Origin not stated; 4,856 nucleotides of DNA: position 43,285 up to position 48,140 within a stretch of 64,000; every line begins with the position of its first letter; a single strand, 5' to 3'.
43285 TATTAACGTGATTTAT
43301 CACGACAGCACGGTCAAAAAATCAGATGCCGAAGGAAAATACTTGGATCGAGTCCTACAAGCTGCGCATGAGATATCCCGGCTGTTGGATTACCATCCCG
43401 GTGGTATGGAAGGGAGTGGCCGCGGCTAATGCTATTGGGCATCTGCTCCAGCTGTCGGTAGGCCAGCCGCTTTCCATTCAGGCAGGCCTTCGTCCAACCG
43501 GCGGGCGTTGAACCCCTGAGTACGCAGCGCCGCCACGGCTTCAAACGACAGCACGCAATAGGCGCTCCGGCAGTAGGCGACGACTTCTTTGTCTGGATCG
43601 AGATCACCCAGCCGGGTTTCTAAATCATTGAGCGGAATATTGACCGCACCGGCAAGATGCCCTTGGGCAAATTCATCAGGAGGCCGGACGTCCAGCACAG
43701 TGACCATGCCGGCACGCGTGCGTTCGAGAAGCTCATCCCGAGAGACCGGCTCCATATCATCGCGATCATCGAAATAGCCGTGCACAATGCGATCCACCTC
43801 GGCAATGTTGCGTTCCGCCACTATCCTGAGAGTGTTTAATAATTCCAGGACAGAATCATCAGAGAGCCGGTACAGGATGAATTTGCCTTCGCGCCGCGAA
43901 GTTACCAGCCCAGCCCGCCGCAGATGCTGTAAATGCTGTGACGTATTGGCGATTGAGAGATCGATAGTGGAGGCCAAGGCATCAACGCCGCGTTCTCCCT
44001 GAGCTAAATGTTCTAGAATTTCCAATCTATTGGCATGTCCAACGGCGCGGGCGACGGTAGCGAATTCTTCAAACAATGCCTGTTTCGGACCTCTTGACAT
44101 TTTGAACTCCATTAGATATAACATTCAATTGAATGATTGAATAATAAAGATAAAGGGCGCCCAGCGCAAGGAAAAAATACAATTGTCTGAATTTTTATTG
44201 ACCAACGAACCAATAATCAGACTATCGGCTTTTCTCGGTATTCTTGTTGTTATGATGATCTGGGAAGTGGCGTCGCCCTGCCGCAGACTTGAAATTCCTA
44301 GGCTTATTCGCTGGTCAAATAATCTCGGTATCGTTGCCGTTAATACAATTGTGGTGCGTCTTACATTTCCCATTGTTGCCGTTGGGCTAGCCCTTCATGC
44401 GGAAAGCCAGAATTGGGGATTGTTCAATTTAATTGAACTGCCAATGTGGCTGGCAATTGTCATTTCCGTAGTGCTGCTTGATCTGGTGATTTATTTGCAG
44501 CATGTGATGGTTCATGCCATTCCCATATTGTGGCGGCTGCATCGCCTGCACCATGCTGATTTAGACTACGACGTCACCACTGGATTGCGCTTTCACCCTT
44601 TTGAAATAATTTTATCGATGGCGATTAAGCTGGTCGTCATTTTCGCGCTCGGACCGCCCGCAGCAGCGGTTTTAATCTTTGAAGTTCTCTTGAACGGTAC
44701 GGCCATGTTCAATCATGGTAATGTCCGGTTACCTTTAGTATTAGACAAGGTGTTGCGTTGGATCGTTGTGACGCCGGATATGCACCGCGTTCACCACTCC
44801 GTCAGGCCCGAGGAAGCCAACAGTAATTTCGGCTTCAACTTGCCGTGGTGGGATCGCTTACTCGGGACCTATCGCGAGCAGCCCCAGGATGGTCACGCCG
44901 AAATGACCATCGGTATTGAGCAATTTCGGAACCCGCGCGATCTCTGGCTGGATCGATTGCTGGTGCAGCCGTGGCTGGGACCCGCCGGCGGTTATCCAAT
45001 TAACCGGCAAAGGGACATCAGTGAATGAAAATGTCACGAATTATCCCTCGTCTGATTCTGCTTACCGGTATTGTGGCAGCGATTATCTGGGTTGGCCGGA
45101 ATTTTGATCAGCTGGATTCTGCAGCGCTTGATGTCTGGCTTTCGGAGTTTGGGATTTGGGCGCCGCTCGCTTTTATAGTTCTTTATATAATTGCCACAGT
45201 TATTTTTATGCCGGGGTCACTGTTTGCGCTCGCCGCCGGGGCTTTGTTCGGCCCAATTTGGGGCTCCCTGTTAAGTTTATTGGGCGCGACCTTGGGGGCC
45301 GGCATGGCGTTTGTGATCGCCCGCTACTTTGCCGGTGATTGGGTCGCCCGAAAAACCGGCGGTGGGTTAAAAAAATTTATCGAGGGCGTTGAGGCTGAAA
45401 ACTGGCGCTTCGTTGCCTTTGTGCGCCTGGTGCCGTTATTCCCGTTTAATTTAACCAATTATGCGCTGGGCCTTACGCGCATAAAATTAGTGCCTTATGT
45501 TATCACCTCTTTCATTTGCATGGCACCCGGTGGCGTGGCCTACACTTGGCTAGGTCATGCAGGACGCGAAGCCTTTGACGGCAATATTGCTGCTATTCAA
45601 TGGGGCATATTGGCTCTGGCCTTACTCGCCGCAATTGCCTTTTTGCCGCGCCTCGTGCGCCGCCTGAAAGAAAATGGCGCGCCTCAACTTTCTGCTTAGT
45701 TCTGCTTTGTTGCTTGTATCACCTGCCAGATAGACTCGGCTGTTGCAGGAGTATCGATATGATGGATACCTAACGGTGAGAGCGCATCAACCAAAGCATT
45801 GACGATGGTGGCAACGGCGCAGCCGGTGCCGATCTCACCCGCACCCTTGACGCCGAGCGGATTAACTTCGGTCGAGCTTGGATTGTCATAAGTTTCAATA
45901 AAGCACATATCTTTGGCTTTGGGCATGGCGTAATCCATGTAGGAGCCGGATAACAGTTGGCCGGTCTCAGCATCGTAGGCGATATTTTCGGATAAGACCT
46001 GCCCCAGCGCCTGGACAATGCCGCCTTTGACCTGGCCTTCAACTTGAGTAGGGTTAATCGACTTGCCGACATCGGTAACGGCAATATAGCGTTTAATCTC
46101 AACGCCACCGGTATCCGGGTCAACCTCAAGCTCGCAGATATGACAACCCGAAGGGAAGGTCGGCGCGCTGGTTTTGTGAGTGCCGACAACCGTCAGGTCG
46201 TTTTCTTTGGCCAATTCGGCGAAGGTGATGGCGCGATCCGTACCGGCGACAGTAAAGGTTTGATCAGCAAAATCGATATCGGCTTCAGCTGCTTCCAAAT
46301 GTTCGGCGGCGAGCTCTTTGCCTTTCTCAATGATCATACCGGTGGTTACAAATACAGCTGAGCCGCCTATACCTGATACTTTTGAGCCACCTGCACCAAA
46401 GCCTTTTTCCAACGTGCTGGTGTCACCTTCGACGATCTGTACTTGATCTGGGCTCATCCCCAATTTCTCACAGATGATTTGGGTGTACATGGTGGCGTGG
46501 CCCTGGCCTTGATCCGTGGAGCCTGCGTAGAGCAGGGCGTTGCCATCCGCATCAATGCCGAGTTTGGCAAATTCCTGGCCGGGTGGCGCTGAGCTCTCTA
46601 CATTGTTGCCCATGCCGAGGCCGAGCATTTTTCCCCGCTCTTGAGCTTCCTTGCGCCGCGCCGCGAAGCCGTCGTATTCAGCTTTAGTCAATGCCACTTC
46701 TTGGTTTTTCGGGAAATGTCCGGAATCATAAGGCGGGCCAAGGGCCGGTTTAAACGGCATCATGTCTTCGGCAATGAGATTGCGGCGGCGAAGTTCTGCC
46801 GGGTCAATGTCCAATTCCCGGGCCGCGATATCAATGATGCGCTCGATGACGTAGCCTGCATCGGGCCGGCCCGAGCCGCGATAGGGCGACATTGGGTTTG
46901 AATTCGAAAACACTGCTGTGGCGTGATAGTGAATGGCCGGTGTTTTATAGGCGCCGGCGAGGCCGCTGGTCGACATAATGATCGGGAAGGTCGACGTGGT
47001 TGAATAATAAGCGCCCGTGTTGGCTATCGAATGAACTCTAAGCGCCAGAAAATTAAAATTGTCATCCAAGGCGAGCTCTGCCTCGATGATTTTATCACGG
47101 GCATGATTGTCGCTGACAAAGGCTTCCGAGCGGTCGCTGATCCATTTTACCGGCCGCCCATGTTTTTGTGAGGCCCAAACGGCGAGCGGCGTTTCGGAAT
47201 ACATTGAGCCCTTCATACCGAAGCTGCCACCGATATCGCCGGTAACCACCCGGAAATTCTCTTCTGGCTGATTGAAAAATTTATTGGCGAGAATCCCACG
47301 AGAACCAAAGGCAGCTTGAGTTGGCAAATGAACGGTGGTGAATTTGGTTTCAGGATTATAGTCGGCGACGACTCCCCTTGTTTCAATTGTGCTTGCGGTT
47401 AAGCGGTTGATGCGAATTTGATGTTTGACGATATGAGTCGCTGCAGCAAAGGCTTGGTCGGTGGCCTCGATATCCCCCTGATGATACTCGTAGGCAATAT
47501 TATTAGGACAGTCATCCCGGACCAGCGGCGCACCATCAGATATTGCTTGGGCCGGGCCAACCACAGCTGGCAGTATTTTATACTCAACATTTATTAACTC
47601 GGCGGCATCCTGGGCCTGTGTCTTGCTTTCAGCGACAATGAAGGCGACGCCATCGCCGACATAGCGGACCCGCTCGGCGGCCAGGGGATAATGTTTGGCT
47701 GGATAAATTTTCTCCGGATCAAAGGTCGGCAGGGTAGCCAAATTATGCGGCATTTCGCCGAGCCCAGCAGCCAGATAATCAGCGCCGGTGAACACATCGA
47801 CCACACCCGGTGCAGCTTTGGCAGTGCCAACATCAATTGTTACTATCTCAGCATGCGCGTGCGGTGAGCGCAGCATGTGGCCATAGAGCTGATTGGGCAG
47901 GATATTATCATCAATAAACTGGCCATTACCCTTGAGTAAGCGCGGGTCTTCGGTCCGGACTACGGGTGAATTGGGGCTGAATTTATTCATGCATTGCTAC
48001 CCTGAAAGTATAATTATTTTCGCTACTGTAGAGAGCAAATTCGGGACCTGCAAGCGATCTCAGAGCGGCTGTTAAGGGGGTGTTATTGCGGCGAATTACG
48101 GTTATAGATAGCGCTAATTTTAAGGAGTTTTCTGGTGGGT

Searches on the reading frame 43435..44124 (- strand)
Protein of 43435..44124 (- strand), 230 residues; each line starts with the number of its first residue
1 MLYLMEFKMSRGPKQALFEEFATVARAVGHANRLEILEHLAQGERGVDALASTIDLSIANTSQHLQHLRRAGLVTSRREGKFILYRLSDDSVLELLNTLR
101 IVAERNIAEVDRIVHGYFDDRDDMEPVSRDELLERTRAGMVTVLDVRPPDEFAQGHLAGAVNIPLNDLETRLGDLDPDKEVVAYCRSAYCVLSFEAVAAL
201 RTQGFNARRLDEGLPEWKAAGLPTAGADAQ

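Call 36: search_protein_families(library=ncbifam, proteins=[window:43435-44124:-], max_evalue=0.00001)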
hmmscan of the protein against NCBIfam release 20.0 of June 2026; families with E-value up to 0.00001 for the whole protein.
window:43435-44124:- (230 aa): 14 families
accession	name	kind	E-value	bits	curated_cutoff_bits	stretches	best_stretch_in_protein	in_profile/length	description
NF033788.1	HTH_metalloreg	subfamily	9.5e-23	79.8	55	1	22-95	2-76/77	metalloregulator ArsR/SmtB family transcription factor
NF045707.1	Dbac_1936_reg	equivalog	2.8e-18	65.7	115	1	19-108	5-94/99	ArsR/SmtB-type metalloregulator TsoR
NF040642.1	sulf_sens_BigR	equivalog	3.6e-14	52.6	155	1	20-99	9-88/95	sulfite-sensing transcriptional repressor BigR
NF033789.1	repress_SdpR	subfamily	3.9e-13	49.1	100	1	26-94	3-70/79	autorepressor SdpR family transcription factor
NF006444.0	PRK08762.1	equivalog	4.1e-11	42.1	449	1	121-224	11-114/387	molybdopterin-synthase adenylyltransferase MoeB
NF047906.1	CdPbTransRegCmtR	equivalog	7.4e-10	38.7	150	1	21-100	11-90/104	Cd(II)/Pb(II)-sensing metalloregulatory transcriptional regulator CmtR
NF041413.1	ArsR_Rv2640c_fam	equivalog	8e-09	35.9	155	1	26-99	37-113/118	Rv2640c family ArsR-like transcriptional regulator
NF045694.1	seleno_TsoB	exception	5e-08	31.5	805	1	138-228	59-160/572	rhodanese/DsbD fusion-like selenoprotein TsoB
NF041203.1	rhodanese_LYCAU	equivalog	9.6e-08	31.7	115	1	121-224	17-123/126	rhodanese-related (seleno)protein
NF033833.0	rhodan_ChrE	equivalog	1e-07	31.9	120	1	140-226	19-106/108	rhodanese family chromate resistance protein ChrE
NF007528.0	PRK10141.1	subfamily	2.7e-07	30.5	97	1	33-89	18-75/117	metalloregulator ArsR/SmtB family transcription factor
NF005902.0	PRK07878.1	equivalog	2.8e-07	29.8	647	1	140-217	303-381/392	adenylyltransferase/sulfurtransferase MoeZ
NF007627.0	PRK10287.1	equivalog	8.2e-07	29.2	102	1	144-188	24-70/104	thiosulfate sulfurtransferase PspE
TIGR01884.1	cas_HTH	subfamily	1.4e-06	27.9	60.2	1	32-78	143-190/202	CRISPR-associated CARF protein Csa3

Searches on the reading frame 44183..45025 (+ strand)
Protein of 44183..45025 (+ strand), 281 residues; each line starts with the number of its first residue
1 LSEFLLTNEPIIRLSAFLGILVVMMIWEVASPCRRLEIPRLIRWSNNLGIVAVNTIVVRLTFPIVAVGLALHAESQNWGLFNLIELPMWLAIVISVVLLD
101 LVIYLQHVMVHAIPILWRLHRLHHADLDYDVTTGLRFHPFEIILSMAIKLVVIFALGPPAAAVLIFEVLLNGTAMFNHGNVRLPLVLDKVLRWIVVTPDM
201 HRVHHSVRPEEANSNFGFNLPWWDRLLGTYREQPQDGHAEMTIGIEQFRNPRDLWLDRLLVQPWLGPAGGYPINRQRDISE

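Call 36: search_protein_families(library=ncbifam, proteins=[window:44183-45025:+], max_evalue=0.00001)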
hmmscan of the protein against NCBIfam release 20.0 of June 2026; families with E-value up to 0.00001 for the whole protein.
window:44183-45025:+ (281 aa): 1 family
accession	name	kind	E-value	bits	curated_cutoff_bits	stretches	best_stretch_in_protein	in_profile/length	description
NF052566.1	OrLpdHdlsOlsERhiz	equivalog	4.6e-25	88.5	475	1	58-245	86-267/293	ornithine lipid hydroxylase OlsE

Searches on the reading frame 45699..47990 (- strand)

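Call 36: search_protein_families(library=ncbifam, proteins=[window:45699-47990:-], max_evalue=0.00001)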
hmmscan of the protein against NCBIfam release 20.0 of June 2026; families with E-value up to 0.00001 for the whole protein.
window:45699-47990:- (764 aa): 13 families
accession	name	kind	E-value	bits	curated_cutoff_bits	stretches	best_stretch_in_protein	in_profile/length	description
NF041018.1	glyceraldDH_alpha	equivalog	7.4e-160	533.8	790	1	9-755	6-741/741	glyceraldehyde dehydrogenase subunit alpha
NF040766.1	CODH_aero_grp5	exception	7.8e-153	510.5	950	2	8-590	7-587/785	aerobic carbon-monoxide dehydrogenase large subunit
TIGR02416.1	CO_dehy_Mo_lg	equivalog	2.8e-146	488.8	991.15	1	14-757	1-770/770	aerobic carbon-monoxide dehydrogenase large subunit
TIGR03194.1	4hydrxCoA_A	equivalog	6.3e-103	345.6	994.55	1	20-757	11-745/746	4-hydroxybenzoyl-CoA reductase subunit alpha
NF043082.1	XdhA_XDHase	equivalog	3.3e-95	319.8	780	1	18-759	13-753/758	xanthine dehydrogenase subunit XdhA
NF007426.0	PRK09970.1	equivalog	2e-91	307.3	916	1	17-757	17-754/761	xanthine dehydrogenase molybdenum-binding subunit XdhA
TIGR03196.1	pucD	equivalog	2.9e-72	244.2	783.65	1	7-737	4-740/763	xanthine dehydrogenase subunit D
NF045668.1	pterin_aldehy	equivalog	2.8e-64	217.6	1100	1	33-756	205-902/905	molybdopterin-dependent aldehyde oxidoreductase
TIGR03313.1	Se_sel_red_Mo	hypoth_equivalog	6.8e-64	216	1101.9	2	164-737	352-931/951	molybdopterin-dependent oxidoreductase Mo/Fe-S-binding subunit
TIGR03311.1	Se_dep_XDH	equivalog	2.6e-58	197.8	830.45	1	14-732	170-827/848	selenium-dependent xanthine dehydrogenase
TIGR02965.1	xanthine_xdhB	equivalog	1.8e-57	195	849.5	2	19-409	14-379/758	xanthine dehydrogenase molybdopterin binding subunit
NF041671.1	peri_hyde_PaoC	equivalog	5.3e-56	190.4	1180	1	29-752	43-725/735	aldehyde oxidoreductase molybdenum-binding subunit PaoC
TIGR02969.1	mam_aldehyde_ox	subfamily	1.2e-40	139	1912.3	1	21-743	591-1289/1330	aldehyde oxidase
